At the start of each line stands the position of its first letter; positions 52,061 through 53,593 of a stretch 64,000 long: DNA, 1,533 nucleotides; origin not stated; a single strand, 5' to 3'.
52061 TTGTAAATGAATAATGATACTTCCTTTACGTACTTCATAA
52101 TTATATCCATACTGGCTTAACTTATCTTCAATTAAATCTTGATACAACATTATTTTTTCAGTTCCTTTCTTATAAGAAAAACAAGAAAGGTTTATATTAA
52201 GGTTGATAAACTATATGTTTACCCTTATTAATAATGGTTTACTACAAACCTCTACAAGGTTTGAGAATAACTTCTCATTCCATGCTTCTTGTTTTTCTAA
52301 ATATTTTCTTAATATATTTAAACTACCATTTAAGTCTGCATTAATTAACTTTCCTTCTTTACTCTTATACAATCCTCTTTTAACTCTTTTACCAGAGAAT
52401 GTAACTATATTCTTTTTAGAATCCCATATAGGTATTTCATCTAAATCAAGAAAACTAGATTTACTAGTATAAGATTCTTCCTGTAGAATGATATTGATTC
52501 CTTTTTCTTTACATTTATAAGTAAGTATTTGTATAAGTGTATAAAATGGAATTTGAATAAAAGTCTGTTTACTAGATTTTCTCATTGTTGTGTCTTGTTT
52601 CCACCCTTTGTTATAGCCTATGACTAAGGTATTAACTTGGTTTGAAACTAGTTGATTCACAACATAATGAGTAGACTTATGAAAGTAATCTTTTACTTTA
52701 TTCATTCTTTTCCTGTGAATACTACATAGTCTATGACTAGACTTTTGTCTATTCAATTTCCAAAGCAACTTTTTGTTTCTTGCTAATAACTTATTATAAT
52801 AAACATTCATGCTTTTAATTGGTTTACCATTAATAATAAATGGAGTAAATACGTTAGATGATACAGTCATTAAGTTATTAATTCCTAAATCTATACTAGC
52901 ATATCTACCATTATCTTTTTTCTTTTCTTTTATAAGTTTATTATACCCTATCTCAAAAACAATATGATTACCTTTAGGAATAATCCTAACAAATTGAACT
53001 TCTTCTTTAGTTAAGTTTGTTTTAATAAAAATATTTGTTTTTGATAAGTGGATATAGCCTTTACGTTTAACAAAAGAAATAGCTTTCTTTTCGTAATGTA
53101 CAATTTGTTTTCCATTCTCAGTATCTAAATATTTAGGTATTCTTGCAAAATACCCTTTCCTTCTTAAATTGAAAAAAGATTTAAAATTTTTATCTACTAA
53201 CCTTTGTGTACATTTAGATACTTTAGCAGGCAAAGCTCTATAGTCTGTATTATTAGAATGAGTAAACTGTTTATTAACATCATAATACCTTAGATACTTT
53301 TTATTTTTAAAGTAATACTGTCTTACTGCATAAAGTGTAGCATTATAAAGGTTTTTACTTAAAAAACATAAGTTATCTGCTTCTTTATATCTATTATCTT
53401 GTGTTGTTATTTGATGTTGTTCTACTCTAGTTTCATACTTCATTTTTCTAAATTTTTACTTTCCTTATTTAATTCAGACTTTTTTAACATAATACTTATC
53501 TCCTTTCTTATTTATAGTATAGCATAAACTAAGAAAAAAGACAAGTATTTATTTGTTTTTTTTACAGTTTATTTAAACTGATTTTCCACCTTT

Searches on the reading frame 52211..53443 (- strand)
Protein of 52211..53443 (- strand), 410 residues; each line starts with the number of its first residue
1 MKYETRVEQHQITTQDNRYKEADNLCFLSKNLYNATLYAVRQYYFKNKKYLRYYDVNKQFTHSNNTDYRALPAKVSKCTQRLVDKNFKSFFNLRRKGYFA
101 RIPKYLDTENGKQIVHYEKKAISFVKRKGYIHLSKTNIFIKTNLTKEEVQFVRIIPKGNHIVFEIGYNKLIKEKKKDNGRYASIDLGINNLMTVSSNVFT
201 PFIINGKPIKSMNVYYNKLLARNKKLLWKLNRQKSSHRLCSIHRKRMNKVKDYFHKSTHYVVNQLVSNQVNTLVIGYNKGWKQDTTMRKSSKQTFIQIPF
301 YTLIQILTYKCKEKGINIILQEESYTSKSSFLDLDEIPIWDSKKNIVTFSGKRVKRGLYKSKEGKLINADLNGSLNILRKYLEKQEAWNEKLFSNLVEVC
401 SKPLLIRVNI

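Call 3: search_protein_families(library=pfam, proteins=[window:52211-53443:-], max_evalue=1)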
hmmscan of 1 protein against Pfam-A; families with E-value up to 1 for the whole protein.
window:52211-53443:- (410 aa): 3 families
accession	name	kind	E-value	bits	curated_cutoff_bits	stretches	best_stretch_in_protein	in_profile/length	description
PF01385.25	OrfB_IS605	-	1.9e-22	80.1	30.5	1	173-281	10-119/120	Probable transposase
PF07282.18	Cas12f1-like_TNB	-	3.8e-10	40.2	26.3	1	300-377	1-60/60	Cas12f1-like, TNB domain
PF22196.1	HdrB-like_C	-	0.019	15.4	33.4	0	174-200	14-40/87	HdrB-like C-terminal domain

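Call 4: search_protein_families(library=ncbifam, proteins=[window:52211-53443:-], max_evalue=1)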
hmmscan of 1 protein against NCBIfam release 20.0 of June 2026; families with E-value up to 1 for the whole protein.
window:52211-53443:- (410 aa): 3 families
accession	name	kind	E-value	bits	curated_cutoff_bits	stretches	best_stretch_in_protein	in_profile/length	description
NF040570.1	guided_TnpB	subfamily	3.4e-47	161.6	100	1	12-380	5-389/389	RNA-guided endonuclease TnpB family protein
TIGR01766.2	TIGR01766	domain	5.3e-16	58.9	32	1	247-327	2-82/82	IS200/IS605 family accessory protein TnpB-related protein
NF049972.1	CRISPR_Cas12f2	exception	4.1e-05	22.5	450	1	172-384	319-522/524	type V CRISPR-associated effector Cas12f2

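Call 5: search_protein_families(library=phrogs, proteins=[window:52211-53443:-], max_evalue=0.01)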
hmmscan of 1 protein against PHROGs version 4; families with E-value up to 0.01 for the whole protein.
window:52211-53443:- (410 aa): 4 families
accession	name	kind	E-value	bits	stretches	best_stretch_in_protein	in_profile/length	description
phrog_506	-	integration and excision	6.3e-43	148.4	1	14-384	16-367/403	transposase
phrog_12300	-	integration and excision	2.8e-08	34.3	1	174-328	54-199/286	transposase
phrog_16792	-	unknown function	5.8e-08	34.2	1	217-329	6-120/180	-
phrog_35679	-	unknown function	0.0058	17.3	0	123-194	62-136/172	-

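Call 6: search_solved_structures(query=window:52211-53443:-, max_evalue=1, show_alignments=3)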
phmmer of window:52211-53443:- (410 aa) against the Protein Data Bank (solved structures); distinct sequences matched with E-value up to 1: 13.
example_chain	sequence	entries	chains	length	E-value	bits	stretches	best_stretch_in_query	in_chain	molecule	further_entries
9yyg_A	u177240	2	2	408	0.0015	21.1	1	32-262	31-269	AI-designed RNA-guided nuclease | AI-generated RNA-guided nuclease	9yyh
7pr7_A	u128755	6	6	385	0.38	13.2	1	5-53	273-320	Heparanase 50 kDa subunit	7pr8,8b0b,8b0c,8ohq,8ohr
7yi7_A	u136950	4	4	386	0.38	13.2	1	5-53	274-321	Heparanase 50 kDa subunit | Heparanase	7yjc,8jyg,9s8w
5l9z_A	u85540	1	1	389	0.38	13.2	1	5-53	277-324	Heparanase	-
5e8m_A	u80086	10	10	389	0.38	13.2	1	5-53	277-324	Heparanase | Heparanase 50 kDa subunit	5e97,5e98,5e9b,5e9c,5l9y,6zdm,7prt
5la4_A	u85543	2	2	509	0.56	12.6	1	5-53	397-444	Heparanase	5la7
9o25_A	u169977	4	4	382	0.63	12.5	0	5-53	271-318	Heparanase 50 kDa subunit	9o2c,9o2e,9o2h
9o27_A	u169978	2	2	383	0.63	12.5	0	5-53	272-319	Heparanase 50 kDa subunit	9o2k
9o22_A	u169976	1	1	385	0.63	12.5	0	5-53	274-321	Heparanase 50 kDa subunit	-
9o1r_A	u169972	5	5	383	0.63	12.5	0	5-53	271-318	Heparanase 50 kDa subunit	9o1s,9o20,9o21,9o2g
9o1t_A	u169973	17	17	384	0.63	12.5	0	5-53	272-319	Heparanase 50 kDa subunit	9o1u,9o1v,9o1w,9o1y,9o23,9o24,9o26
9o1x_A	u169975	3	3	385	0.63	12.5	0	5-53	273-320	Heparanase 50 kDa subunit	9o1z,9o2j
7rg8_A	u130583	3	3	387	0.63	12.5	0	5-53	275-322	Heparanase 50 kDa subunit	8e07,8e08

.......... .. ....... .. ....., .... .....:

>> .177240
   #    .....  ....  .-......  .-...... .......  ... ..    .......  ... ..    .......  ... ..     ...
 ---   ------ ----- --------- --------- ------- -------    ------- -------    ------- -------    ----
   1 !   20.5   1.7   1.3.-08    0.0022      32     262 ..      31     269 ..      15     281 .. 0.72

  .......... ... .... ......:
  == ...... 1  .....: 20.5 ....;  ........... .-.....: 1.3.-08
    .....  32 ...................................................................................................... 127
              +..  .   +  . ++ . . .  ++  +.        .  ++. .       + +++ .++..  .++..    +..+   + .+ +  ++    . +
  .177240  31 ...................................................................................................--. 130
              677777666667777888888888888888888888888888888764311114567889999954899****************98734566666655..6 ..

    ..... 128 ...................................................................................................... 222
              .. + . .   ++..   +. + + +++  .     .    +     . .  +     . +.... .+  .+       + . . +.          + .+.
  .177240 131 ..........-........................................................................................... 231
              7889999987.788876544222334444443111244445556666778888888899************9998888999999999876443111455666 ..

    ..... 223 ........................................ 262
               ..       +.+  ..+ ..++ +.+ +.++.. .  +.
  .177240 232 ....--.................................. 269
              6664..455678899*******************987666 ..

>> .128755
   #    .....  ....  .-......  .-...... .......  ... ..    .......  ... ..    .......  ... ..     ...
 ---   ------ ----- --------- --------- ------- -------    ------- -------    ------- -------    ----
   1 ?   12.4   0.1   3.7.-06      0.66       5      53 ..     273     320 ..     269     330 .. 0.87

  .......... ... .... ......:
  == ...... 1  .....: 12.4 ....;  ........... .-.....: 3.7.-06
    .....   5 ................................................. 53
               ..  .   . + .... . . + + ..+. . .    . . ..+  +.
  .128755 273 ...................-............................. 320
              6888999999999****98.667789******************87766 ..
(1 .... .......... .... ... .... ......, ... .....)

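Call 8: search_dna_similar(query=window:52211-53443:-, collection=phages, mode=protein, max_rows=40)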
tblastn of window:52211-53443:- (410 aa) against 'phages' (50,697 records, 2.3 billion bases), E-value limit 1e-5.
Records with a match: 47; places in all: 57; records where one place covers at least 80% of the query: 34.
Best place of each record, by identity: 95-99% 2; 80-90% 1; <60% 44.
By first word of the organism name: Nodularia 9; Campylobacter 6; Staphylococcus 5; Bacteriophage 5; Prevotella 4; Helicobacter 4; Bacillus 2; uncultured 2; Hyperthermophilic 2; Sulfolobus 2; and 6 more.
By host as written in the record: - 11; Prevotella sp. 4; Nodularia spumigena KAC65 4; Campylobacter sp. 4; Nodularia spumigena kac68 3; Bacillus megaterium str. ATCC 43725 2; Helicobacter pylori Pt11470 2; Nodularia sp. AV2 2; and 14 more.
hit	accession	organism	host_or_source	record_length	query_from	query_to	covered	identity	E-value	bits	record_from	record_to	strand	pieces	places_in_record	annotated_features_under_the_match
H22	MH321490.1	Staphylococcus phage Quidividi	Staphylococcus epidermidis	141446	1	410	100%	98.8%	0e+0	828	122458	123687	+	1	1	transposase subunit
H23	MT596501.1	Staphylococcus phage vB_SepM_BE04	Staphylococcus epidermidis F12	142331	1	410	100%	96.6%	0e+0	819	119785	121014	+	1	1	transposase subunit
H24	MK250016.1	Prevotella phage Lak-A1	Prevotella sp.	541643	3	382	93%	52.0%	1e-101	336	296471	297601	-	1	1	record has no annotation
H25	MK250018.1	Prevotella phage Lak-A1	Prevotella sp.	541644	3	382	93%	52.0%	1e-101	336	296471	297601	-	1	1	record has no annotation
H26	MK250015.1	Prevotella phage Lak-A1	Prevotella sp.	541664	3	382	93%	52.0%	1e-101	336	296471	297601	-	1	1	record has no annotation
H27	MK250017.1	Prevotella phage Lak-A1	Prevotella sp.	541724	3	382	93%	52.0%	1e-101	336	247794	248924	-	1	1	record has no annotation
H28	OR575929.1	phage csAssE-Sib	human gut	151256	7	380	91%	43.2%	2e-82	281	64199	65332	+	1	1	RNA-guided endonuclease TnpB family protein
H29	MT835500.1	Bacteriophage sp.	human fecal samples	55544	7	380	91%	41.0%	4e-83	283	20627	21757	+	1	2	record has no annotation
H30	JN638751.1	Bacillus phage G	Bacillus megaterium str. ATCC 43725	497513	11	380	90%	40.5%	2e-71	249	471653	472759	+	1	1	662: gp662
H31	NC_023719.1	Bacillus phage G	Bacillus megaterium str. ATCC 43725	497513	11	380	90%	40.5%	2e-71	249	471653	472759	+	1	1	662: transposase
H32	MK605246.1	Nodularia phage vB_NspS-kac68v162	Nodularia spumigena kac68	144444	2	382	93%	38.3%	4e-68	239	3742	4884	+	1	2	transposase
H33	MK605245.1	Nodularia phage vB_NspS-kac68v161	Nodularia spumigena kac68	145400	2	382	93%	38.3%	4e-68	239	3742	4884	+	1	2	transposase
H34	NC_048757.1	Nodularia phage vB_NspS-kac68v161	Nodularia spumigena kac68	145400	2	382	93%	38.3%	4e-68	239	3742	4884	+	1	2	transposase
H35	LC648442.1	Staphylococcus phage vB_SsapH-Golestan-105-M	Staphylococcus saprophyticus 105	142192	5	386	93%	38.1%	2e-57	209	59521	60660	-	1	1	IS200/IS605 family element transposase accessory protein TnpB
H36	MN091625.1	Staphylococcus phage PALS_1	Staphylococcus aureus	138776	5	393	95%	37.1%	6e-54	198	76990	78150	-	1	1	hypothetical protein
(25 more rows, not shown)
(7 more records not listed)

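Call 13: find_homologous_proteins(query=window:52211-53443:-, max_evalue=1e-10)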
Query window:52211-53443:- (410 aa): 7993 proteins with E <= 1e-10 among 8000 candidates; the best 120 are listed.
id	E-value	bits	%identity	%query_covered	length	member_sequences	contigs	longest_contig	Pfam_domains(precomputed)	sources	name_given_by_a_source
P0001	1.6e-264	895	98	100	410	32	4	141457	PF01385.26,PF07282.19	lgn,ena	-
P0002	3.6e-240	815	89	100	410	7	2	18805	PF01385.26,PF07282.19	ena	-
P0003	4.7e-239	811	89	100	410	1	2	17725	PF01385.26,PF07282.19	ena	-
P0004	6.3e-237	804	87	100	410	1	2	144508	PF01385.26,PF07282.19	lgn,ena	-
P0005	7.2e-237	804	87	100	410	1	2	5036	PF01385.26,PF07282.19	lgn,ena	-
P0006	9.5e-231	784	86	100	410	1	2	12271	PF01385.26,PF07282.19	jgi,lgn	-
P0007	1.1e-226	771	84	100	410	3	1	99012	PF01385.26,PF07282.19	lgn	-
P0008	4.1e-226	769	84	100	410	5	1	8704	PF01385.26,PF07282.19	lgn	-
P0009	5.9e-221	752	82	100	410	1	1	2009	PF01385.26,PF07282.19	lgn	-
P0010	6.0e-220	748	82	100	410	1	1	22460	PF01385.26,PF07282.19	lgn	-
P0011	1.3e-216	737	80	100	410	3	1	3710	PF01385.26,PF07282.19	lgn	-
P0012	4.2e-210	716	78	100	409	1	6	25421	PF01385.26,PF07282.19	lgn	-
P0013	2.3e-188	644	72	100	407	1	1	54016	PF01385.26,PF07282.19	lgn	-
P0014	2.6e-184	631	72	100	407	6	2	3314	PF01385.26,PF07282.19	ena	-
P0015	1.2e-182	626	70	99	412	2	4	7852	PF01385.26,PF07282.19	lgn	-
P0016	1.6e-146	507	60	98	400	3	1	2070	PF01385.26,PF07282.19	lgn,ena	-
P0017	5.7e-145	502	60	98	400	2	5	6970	PF01385.26,PF07282.19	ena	-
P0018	5.3e-142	492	60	97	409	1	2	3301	PF01385.26,PF07282.19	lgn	-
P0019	1.5e-141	490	61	98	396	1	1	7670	PF01385.26,PF07282.19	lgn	-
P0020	1.0e-140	488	61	98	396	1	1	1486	PF01385.26,PF07282.19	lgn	-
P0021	1.7e-139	484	59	96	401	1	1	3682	PF01385.26,PF07282.19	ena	-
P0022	1.5e-138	480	57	97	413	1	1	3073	PF01385.26,PF07282.19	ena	-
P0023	2.6e-138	480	56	98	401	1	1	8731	PF01385.26,PF07282.19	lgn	-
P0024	4.2e-137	476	57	97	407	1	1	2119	PF01385.26,PF07282.19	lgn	-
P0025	4.6e-137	476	59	98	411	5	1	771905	PF01385.26,PF07282.19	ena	-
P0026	5.2e-137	475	60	98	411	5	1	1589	PF01385.26,PF07282.19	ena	-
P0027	8.1e-137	475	57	98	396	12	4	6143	PF01385.26,PF07282.19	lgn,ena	-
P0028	1.0e-136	474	57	98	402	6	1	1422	PF01385.26,PF07282.19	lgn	-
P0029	1.3e-136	474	56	96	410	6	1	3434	PF01385.26,PF07282.19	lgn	-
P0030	1.3e-136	474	59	100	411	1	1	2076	PF01385.26,PF07282.19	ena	-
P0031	2.5e-136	473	56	97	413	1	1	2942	PF01385.26,PF07282.19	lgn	-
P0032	3.8e-136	472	56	99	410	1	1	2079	PF01385.26,PF07282.19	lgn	-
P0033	4.5e-136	472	55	100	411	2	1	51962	PF01385.26,PF07282.19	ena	-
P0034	9.7e-136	471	58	98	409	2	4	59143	PF01385.26,PF07282.19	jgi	-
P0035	1.0e-135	471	56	97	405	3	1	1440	PF01385.26,PF07282.19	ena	-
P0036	2.1e-135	470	56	99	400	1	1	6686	PF01385.26,PF07282.19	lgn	-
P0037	3.6e-135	469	58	98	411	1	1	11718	PF01385.26,PF07282.19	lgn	-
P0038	3.8e-135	469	56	100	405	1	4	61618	PF01385.26,PF07282.19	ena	-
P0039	4.1e-135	469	56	98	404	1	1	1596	PF01385.26,PF07282.19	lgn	-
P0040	4.1e-135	469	56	97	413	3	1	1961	PF01385.26,PF07282.19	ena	-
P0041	5.0e-135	469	56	97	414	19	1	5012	PF01385.26,PF07282.19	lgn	-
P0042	1.0e-134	468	59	98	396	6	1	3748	PF01385.26,PF07282.19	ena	-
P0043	1.2e-134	468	58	100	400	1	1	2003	PF01385.26,PF07282.19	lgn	-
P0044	2.1e-134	467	54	99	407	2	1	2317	PF01385.26,PF07282.19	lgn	-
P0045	2.9e-134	466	58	97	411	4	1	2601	PF01385.26,PF07282.19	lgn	-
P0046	3.3e-134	466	56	99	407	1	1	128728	PF01385.26,PF07282.19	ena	-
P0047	3.8e-134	466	56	98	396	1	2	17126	PF01385.26,PF07282.19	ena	-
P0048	4.1e-134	466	60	92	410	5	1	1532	PF01385.26,PF07282.19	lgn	-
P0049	5.0e-134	466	56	99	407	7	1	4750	PF01385.26,PF07282.19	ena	-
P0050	5.5e-134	465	56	99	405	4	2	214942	PF01385.26,PF07282.19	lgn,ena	-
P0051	1.1e-133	464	57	97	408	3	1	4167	PF01385.26,PF07282.19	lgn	-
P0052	1.5e-133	464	57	98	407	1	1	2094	PF01385.26,PF07282.19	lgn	-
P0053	2.3e-133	463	58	99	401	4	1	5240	PF01385.26,PF07282.19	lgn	-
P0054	3.0e-133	463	55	98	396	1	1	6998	PF01385.26,PF07282.19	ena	-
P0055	3.1e-133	463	53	100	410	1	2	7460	PF01385.26,PF07282.19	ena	-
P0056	4.2e-133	462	56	97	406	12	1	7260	PF01385.26,PF07282.19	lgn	-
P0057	5.5e-133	462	56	99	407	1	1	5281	PF01385.26,PF07282.19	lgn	-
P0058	7.2e-133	462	55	97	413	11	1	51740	PF01385.26,PF07282.19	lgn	-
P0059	1.2e-132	461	54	99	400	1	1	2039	PF01385.26,PF07282.19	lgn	-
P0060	1.2e-132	461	55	97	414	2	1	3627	PF01385.26,PF07282.19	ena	-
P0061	1.8e-132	460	54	99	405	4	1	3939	PF01385.26,PF07282.19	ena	-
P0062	2.5e-132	460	56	98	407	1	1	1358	PF01385.26,PF07282.19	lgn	-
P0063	2.5e-132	460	55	98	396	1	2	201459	PF01385.26,PF07282.19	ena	-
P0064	2.7e-132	460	57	99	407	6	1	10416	PF01385.26,PF07282.19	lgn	-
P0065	2.8e-132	460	58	98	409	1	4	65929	PF01385.26,PF07282.19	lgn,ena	-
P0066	2.9e-132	460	56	99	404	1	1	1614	PF01385.26,PF07282.19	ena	-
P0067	4.4e-132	459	54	98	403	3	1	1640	PF01385.26,PF07282.19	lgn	-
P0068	4.9e-132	459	55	98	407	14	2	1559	PF01385.26,PF07282.19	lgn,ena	-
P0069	6.0e-132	459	56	99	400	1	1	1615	PF01385.26,PF07282.19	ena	-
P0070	6.0e-132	459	57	98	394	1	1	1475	PF01385.26,PF07282.19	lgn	-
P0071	8.2e-132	458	54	99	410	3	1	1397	PF01385.26,PF07282.19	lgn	-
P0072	8.5e-132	458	56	99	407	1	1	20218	PF01385.26,PF07282.19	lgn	-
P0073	8.7e-132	458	55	99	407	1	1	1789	PF01385.26,PF07282.19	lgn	-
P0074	9.1e-132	458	56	97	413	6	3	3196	PF01385.26,PF07282.19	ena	-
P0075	1.4e-131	458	55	99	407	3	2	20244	PF01385.26,PF07282.19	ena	-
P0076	1.6e-131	457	55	99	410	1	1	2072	PF01385.26,PF07282.19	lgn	-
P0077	1.6e-131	457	56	98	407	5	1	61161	PF01385.26,PF07282.19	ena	-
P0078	1.7e-131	457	55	98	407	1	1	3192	PF01385.26,PF07282.19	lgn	-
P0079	1.8e-131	457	54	99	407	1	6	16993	PF01385.26,PF07282.19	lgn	-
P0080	2.0e-131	457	55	99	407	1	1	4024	PF01385.26,PF07282.19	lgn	-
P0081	2.5e-131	457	57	97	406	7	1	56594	PF01385.26,PF07282.19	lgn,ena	-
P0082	2.7e-131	457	55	97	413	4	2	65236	PF01385.26,PF07282.19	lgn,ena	-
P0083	2.9e-131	456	55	98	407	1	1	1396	PF01385.26,PF07282.19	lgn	-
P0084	3.1e-131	456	56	99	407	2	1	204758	PF01385.26,PF07282.19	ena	-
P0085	5.0e-131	456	54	97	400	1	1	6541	PF01385.26,PF07282.19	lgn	-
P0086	5.9e-131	455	57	97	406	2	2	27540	PF01385.26,PF07282.19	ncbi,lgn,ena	-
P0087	6.3e-131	455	55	97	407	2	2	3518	PF01385.26,PF07282.19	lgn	-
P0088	8.7e-131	455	54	99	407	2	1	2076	PF01385.26,PF07282.19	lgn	-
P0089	1.3e-130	454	56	99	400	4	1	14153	PF01385.26,PF07282.19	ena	-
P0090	2.3e-130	453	54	98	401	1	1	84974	PF01385.26,PF07282.19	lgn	-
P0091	4.9e-130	452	56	98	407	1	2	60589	PF01385.26,PF07282.19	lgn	-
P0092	5.0e-130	452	55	97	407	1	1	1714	PF01385.26,PF07282.19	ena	-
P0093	5.2e-130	452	56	98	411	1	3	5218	PF01385.26,PF07282.19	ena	-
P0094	5.9e-130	452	57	98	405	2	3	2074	PF01385.26,PF07282.19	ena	-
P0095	6.6e-130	452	56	98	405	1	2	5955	PF01385.26,PF07282.19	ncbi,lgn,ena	-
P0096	8.0e-130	452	55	97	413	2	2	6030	PF01385.26,PF07282.19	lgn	-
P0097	8.0e-130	452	58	98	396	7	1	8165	PF01385.26,PF07282.19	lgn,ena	-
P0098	1.0e-129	451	57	98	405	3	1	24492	PF01385.26,PF07282.19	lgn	-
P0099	1.1e-129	451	55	97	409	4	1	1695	PF01385.26,PF07282.19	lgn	-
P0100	1.3e-129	451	57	98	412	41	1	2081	PF01385.26,PF07282.19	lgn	-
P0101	2.1e-129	450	54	97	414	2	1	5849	PF01385.26,PF07282.19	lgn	-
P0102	2.2e-129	450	56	98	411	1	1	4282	PF01385.26,PF07282.19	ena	-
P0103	3.0e-129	450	54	97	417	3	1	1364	PF01385.26,PF07282.19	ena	-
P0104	3.3e-129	450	54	98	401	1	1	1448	PF01385.26,PF07282.19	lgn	-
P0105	3.8e-129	449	54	99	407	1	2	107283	PF01385.26,PF07282.19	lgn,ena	-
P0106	5.2e-129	449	54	98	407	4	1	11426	PF01385.26,PF07282.19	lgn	-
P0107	5.9e-129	449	55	98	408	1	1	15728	PF01385.26,PF07282.19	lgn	-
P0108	6.9e-129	449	54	97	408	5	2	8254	PF01385.26,PF07282.19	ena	-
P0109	9.0e-129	448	55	97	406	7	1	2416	PF01385.26,PF07282.19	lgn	-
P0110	9.8e-129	448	56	98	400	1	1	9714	PF01385.26,PF07282.19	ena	-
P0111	1.0e-128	448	56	98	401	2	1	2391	PF01385.26,PF07282.19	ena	-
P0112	1.0e-128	448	56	98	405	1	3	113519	PF01385.26,PF07282.19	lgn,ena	-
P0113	1.5e-128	447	55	97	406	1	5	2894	PF01385.26,PF07282.19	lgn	-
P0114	2.2e-128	447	53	98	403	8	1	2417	PF01385.26,PF07282.19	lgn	-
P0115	2.2e-128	447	56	98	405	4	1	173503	PF01385.26,PF07282.19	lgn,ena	-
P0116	2.3e-128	447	54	97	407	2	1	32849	PF01385.26,PF07282.19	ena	-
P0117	2.5e-128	447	55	99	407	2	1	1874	PF01385.26,PF07282.19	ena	-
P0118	2.9e-128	447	54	97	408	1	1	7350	PF01385.26,PF07282.19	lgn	-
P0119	2.9e-128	447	56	97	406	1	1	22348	PF01385.26,PF07282.19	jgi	-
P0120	3.0e-128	447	56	98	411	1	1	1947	PF01385.26,PF07282.19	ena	-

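Call 16: find_related_loci(query=window:52211-53443:-, collection=viral_contigs, flank=3000)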
Query window:52211-53443:- (410 aa) in viral_contigs; peptide patterns used: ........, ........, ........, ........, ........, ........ (x = any residue, [..] = any of these).
45 stretches matched a pattern; 30 encode a relative of the query (tblastn E <= 1e-3); 30 distinct loci.
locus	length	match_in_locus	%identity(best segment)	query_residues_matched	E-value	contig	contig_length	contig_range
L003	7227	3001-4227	84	1-409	0e+0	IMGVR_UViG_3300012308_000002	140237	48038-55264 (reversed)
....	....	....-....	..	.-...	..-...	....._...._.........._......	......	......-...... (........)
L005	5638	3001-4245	51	6-409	1e-117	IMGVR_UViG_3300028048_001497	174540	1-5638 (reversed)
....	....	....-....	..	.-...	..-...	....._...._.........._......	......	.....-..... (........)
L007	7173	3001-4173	50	7-403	5e-115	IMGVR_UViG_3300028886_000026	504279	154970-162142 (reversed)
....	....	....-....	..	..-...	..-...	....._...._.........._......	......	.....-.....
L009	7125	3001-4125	49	7-381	2e-104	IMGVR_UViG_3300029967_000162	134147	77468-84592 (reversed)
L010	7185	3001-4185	46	7-409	2e-98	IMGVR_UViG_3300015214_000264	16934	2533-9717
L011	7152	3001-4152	49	7-398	4e-96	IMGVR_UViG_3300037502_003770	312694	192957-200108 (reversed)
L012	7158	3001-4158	47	5-380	1e-95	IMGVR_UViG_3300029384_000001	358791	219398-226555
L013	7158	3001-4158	47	5-380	4e-95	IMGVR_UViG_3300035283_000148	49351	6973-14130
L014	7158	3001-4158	47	5-380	4e-95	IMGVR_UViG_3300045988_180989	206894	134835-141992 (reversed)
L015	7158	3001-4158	47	5-380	4e-95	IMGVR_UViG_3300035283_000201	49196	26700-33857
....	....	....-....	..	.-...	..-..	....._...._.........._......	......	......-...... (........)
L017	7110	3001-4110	45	7-382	5e-87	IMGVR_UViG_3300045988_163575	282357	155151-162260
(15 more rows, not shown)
